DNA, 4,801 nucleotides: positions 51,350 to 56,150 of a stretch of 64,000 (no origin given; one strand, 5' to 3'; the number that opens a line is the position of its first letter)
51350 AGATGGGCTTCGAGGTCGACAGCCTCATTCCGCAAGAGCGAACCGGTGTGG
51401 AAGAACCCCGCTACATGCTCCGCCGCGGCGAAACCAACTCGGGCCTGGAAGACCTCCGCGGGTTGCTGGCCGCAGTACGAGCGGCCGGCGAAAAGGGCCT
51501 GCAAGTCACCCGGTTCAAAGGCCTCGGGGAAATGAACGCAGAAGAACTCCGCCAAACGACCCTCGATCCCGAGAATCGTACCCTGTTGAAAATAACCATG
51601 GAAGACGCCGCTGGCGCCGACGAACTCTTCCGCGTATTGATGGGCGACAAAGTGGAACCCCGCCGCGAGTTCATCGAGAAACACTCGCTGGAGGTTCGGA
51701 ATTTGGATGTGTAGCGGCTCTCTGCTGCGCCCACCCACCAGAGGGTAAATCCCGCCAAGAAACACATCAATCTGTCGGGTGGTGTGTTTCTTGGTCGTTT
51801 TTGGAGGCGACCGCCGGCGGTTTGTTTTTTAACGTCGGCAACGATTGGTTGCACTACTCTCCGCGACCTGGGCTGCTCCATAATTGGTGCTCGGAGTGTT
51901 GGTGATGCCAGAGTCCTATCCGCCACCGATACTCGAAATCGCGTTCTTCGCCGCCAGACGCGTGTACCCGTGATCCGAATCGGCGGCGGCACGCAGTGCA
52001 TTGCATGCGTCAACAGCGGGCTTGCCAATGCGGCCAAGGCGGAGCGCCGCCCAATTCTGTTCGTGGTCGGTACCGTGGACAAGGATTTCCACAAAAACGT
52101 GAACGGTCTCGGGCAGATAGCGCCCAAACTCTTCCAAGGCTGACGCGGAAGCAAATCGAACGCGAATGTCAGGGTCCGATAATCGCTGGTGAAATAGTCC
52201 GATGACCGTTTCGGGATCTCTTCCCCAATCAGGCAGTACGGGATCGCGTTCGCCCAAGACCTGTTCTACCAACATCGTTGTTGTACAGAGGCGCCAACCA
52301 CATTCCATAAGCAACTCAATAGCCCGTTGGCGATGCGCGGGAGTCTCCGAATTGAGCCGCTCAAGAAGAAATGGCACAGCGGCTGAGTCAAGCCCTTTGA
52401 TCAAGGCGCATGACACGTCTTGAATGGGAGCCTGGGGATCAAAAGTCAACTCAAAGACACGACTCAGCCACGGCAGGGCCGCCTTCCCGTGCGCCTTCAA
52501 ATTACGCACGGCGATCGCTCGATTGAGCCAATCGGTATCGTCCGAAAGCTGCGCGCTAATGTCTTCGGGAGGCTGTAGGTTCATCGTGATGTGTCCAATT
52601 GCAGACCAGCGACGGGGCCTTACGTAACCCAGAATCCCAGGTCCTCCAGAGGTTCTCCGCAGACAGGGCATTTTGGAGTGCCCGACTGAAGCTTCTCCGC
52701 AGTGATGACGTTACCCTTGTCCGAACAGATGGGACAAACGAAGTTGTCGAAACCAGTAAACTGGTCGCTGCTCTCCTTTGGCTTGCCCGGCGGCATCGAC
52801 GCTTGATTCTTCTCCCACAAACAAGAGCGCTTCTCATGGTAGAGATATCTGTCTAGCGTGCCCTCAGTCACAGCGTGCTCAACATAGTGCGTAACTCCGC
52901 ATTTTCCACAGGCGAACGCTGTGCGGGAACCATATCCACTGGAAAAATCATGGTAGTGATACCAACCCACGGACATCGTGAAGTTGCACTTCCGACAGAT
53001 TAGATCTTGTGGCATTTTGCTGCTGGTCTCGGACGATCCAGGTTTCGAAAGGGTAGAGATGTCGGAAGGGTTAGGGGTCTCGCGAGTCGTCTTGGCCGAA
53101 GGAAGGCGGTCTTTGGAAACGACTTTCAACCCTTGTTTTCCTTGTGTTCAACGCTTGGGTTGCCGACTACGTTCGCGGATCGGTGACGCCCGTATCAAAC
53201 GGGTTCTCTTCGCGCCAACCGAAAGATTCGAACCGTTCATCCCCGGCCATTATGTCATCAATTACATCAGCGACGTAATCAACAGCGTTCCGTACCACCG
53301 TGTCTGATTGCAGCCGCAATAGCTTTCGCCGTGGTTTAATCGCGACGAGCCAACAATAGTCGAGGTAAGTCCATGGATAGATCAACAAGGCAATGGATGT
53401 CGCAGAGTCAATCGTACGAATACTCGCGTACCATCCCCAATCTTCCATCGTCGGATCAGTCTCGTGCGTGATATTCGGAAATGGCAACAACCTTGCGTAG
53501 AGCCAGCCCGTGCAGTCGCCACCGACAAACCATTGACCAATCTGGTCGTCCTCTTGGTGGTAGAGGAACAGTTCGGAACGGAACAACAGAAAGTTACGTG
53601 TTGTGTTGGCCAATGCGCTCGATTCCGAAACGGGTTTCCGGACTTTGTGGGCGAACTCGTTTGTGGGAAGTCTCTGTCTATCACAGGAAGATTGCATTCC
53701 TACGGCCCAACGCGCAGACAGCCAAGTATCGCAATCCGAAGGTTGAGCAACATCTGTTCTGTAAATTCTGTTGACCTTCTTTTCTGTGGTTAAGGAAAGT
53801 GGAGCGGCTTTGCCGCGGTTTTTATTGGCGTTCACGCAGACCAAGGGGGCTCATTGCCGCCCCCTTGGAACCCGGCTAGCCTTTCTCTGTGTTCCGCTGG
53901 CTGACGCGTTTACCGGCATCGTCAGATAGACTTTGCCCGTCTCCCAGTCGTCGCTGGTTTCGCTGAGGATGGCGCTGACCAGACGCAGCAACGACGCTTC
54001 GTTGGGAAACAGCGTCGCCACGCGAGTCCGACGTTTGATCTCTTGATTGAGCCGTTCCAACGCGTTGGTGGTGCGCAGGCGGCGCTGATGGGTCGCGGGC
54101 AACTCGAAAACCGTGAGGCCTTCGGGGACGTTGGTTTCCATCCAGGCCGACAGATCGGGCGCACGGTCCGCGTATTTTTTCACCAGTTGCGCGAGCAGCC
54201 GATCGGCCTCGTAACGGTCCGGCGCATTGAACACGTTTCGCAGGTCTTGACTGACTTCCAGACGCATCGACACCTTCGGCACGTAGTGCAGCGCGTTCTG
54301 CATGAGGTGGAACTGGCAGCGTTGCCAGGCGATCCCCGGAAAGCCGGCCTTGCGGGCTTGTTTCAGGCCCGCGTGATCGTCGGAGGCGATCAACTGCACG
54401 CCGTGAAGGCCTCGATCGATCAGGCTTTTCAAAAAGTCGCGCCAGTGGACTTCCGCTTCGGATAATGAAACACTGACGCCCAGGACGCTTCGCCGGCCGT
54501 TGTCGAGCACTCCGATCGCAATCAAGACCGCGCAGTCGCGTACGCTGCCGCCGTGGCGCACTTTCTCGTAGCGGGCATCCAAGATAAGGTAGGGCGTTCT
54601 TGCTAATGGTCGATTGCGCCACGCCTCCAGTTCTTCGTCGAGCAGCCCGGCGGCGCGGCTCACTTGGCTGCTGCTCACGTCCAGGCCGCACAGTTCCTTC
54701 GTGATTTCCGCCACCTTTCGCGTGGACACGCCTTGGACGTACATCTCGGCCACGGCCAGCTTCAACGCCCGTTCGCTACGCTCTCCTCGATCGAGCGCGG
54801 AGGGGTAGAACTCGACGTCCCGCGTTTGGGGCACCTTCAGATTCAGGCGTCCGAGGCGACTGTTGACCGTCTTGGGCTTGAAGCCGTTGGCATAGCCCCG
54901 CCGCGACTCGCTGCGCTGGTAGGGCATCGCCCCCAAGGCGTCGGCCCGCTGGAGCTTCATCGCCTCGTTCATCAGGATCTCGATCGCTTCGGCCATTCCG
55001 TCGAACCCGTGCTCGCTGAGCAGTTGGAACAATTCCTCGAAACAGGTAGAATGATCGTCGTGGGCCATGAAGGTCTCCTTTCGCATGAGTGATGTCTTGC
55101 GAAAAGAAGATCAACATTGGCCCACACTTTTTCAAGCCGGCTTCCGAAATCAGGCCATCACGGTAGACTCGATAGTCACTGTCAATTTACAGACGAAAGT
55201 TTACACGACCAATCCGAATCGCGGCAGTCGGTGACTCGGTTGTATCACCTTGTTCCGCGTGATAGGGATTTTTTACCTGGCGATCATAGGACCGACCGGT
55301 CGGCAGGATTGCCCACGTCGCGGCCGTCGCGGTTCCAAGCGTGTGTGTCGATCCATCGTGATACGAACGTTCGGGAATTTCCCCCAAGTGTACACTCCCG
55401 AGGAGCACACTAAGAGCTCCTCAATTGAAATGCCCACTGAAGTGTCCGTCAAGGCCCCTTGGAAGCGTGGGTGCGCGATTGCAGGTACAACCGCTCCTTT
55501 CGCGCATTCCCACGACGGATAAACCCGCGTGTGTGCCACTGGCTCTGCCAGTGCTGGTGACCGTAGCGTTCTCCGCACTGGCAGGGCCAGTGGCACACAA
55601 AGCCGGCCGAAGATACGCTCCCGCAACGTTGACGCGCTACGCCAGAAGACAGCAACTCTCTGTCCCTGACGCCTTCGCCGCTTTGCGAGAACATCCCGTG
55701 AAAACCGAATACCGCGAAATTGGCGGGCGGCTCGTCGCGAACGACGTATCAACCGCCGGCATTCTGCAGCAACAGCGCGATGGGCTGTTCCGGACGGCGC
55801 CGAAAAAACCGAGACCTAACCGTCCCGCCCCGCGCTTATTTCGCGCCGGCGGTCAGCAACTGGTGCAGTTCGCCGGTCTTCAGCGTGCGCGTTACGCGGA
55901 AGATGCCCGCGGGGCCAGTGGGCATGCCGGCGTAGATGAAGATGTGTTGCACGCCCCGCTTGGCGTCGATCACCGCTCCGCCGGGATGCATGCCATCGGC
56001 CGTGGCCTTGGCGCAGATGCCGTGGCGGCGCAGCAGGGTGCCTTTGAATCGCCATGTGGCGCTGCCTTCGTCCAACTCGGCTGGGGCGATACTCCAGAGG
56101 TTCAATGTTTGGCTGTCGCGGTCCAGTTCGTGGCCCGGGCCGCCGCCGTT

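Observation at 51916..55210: Low-GC accessory islet downstream of gyrB: IS256 element plus a tight three-gene operon (unknown / double zinc ribbon / HEAT repeat)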

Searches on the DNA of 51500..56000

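Call 55: search_rna_families(source=window, start=51500, end=56000, threshold=evalue, max_evalue=1)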
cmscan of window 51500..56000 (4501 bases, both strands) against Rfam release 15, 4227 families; matches with E-value up to 1: 5.
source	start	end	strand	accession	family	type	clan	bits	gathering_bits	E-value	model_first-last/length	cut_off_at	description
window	55526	55603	+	RF02000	MIR1846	Gene; miRNA;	-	29.4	77.5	0.0089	1-110/110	no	MIR1846 microRNA precursor family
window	55532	55597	+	RF03844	mir-3190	Gene; miRNA;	-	25.3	81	0.56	1-77/77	no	mir-3190 microRNA precursor family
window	55519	55611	-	RF02000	MIR1846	Gene; miRNA;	-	24.5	77.5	0.17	1-110/110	no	MIR1846 microRNA precursor family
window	53840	53970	-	RF01408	sraL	Gene; sRNA;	-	18.4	39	0.63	1-142/142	no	sraL Hfq binding RNA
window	55833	55911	+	RF01497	ALIL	Cis-reg;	-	15.3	50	1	1-117/117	no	ALIL pseudoknot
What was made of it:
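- Tried and rejected: Only sub-threshold chance hits, which reflect a long hairpin (call 55).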

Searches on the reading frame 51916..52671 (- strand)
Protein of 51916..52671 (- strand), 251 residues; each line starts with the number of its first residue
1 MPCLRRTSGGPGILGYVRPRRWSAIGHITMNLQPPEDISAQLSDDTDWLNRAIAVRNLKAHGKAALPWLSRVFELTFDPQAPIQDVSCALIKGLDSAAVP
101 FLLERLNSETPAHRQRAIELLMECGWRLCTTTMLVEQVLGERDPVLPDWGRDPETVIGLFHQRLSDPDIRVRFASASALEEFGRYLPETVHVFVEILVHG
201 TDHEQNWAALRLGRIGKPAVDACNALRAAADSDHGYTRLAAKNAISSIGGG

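Call 3: search_protein_families(library=pfam, proteins=[window:51916-52671:-], max_evalue=1)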
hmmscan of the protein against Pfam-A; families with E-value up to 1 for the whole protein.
window:51916-52671:- (251 aa): 5 families
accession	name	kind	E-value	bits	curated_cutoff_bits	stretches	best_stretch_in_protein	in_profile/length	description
PF13646.12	HEAT_2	-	1.3e-15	57.8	27.7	3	161-245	5-87/88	HEAT repeats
PF02985.28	HEAT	-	2e-08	34.1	23.5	2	163-185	8-30/31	HEAT repeat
PF03130.22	HEAT_PBS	-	0.021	15.8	20.9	0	207-231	4-26/27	PBS lyase HEAT-like repeat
PF13513.12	HEAT_EZ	-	0.14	13.1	27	0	96-120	27-51/55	HEAT-like repeat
PF08713.17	DNA_alkylation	-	0.14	12.3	21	1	151-199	151-197/213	DNA alkylation repair enzyme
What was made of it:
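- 51916..52584 (-): ORF3: 222-aa HEAT-repeat protein, the last gene of the trio. Pfam HEAT_2 1.3e-15 and HEAT 2e-8, both above cut-off (call 3).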

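Call 4: search_protein_families(library=padloc, proteins=[window:51916-52671:-], max_evalue=1)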
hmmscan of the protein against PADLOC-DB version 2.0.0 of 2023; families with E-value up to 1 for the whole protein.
window:51916-52671:- (251 aa): 1 family
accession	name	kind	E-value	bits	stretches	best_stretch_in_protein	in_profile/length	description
PDLC02919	HEAT-ARM_XIII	-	2.6e-05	19.8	2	89-125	1302-1338/1972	-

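Call 5: search_protein_families(library=ncbifam, proteins=[window:51916-52671:-], max_evalue=1)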
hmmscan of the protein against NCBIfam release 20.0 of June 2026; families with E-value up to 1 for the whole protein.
window:51916-52671:- (251 aa): 1 family
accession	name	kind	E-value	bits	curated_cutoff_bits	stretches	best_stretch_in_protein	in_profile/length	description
NF045915.1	PhycobilmeDegNblB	equivalog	0.079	12.5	300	1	153-199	30-77/214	phycobilisome degradation protein NblB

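Call 33: find_homologous_proteins(query=window:51916-52584:-, max_evalue=0.001)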
Query window:51916-52584:- (222 aa): 19 proteins with E <= 0.001 among 937 candidates.
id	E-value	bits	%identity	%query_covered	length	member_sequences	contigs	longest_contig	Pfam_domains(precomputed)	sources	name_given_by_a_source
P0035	4.9e-146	502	100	100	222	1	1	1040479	PF02985.29,PF13646.13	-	-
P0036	7.2e-85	302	63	100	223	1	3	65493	PF02985.29,PF13646.13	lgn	-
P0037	1.0e-83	299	65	99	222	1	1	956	PF02985.29,PF13646.13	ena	-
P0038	4.3e-79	283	62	99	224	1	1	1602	PF02985.29,PF13646.13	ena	-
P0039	3.9e-77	277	61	99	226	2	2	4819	PF02985.29,PF13646.13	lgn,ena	-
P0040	7.1e-75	270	59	100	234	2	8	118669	PF02985.29,PF03130.23,PF13646.13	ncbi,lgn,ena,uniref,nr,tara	ncbi:HEAT repeat domain-containing protein [Gimesia sp.]|uniref:HEAT repeat domain-containing protei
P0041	3.2e-72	261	56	99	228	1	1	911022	PF13646.13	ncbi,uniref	ncbi:HEAT repeat domain-containing protein [Gimesia sp.]|uniref:HEAT repeat domain-containing protei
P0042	7.5e-66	240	55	99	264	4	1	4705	PF02985.29,PF03130.23,PF13646.13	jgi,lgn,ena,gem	-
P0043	3.0e-62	228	59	81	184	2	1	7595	PF02985.29,PF13646.13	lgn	-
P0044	1.9e-59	219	59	81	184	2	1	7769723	PF02985.29,PF13646.13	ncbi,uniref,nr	ncbi:HEAT repeat domain-containing protein [Gimesia alba]|uniref:HEAT repeat domain-containing prote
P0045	1.2e-56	210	51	99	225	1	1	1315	PF13646.13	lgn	-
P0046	1.1e-55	207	55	89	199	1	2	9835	PF13646.13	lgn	-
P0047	1.5e-55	207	51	99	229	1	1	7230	PF02985.29,PF13646.13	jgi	jgi:HEAT repeat protein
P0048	4.7e-54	202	49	99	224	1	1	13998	PF02985.29,PF13646.13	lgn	-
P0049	1.3e-53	200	50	99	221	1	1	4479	PF02985.29,PF13646.13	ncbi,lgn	-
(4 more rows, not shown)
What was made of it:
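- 51916..52584 (-): 18 homologues of 43-65% identity and about 99% coverage, several named Gimesia (call 33).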

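Call 36: find_encoding_contigs(protein=P0036, flank=5000, max_places=2)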
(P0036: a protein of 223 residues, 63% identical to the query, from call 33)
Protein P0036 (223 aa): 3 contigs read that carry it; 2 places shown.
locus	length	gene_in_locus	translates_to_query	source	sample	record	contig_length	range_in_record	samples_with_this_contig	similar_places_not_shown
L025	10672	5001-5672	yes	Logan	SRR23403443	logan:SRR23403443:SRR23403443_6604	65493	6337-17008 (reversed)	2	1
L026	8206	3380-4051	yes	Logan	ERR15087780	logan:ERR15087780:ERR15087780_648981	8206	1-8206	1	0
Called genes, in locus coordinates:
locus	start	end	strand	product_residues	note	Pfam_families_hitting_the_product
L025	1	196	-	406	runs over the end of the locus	PF12704:MacB_PCD, PF02687:FtsX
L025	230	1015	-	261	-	-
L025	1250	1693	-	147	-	-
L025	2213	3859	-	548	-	-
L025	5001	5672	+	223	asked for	PF02985:HEAT (faint), PF13646:HEAT_2 (faint)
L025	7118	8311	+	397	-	PF00871:Acetate_kinase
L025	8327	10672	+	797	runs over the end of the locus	PF09364:XFP_N, PF03894:XFP, PF09363:XFP_C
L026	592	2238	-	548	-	-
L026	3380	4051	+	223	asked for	PF02985:HEAT (faint), PF13646:HEAT_2 (faint)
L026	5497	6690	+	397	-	PF00871:Acetate_kinase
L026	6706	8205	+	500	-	?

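Call 37: find_encoding_contigs(protein=P0040, flank=5000, max_places=2)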
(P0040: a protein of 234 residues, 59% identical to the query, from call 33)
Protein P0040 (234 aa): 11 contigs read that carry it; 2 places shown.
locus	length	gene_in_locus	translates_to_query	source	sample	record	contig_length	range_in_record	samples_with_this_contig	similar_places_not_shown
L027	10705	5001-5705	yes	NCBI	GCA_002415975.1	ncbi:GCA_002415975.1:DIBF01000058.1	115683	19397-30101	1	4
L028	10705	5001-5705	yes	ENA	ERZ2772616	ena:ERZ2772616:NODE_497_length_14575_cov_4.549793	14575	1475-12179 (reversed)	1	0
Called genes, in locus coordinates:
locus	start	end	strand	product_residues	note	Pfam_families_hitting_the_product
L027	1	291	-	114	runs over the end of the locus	PF02311:AraC_binding (faint), PF07883:Cupin_2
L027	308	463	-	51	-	-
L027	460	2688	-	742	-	PF22085:NorB_cytochrome_c-like, PF00115:COX1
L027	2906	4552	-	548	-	-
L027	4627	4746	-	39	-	-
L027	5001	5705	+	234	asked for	PF02985:HEAT (faint), PF03130:HEAT_PBS (faint), PF13646:HEAT_2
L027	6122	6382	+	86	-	-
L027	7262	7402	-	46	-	-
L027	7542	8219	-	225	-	PF03703:bPH_2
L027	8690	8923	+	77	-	-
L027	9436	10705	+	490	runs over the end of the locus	PF00171:Aldedh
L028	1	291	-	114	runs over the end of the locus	PF02311:AraC_binding (faint), PF07883:Cupin_2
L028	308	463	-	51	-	-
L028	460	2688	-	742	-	PF22085:NorB_cytochrome_c-like, PF00115:COX1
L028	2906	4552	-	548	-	-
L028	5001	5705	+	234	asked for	PF02985:HEAT (faint), PF03130:HEAT_PBS (faint), PF13646:HEAT_2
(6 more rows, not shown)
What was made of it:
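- Four other fetched ORF3 loci (two distinct neighbourhoods) differ (calls 36, 37).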

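Call 38: find_encoding_contigs(protein=P0041, flank=5000, max_places=2)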
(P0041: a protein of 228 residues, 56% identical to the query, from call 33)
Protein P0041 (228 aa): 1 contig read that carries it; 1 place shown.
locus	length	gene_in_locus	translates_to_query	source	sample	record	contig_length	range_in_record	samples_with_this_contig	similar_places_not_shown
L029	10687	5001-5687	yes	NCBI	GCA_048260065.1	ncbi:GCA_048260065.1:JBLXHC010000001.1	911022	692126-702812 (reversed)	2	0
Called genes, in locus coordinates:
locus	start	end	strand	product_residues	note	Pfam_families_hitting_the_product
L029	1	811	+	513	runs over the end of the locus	PF25989:YknX_C (faint), PF25973:BSH_CzcB, PF25944:Beta-barrel_RND (weak), PF25954:Beta-barrel_RND_2, PF25967:RND-MFP_C, PF25975:CzcB_C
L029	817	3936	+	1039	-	PF00873:ACR_tran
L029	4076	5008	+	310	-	PF01545:Cation_efflux, PF16916:ZT_dimer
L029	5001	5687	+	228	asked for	PF13646:HEAT_2 (weak)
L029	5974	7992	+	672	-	-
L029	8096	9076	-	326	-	PF12710:HAD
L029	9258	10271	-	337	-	PF01544:CorA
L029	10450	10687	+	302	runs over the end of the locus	-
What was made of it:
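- ORF3 homologues sit in unrelated contexts: next to a conserved divergent 548-aa unknown protein, or overlapping the end of a cation-efflux gene (calls 36-38). One ORF3 homologue overlaps the 3' end of a cation-efflux (CDF) gene, inside a CzcB/ACR_tran/CorA cluster (call 38).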
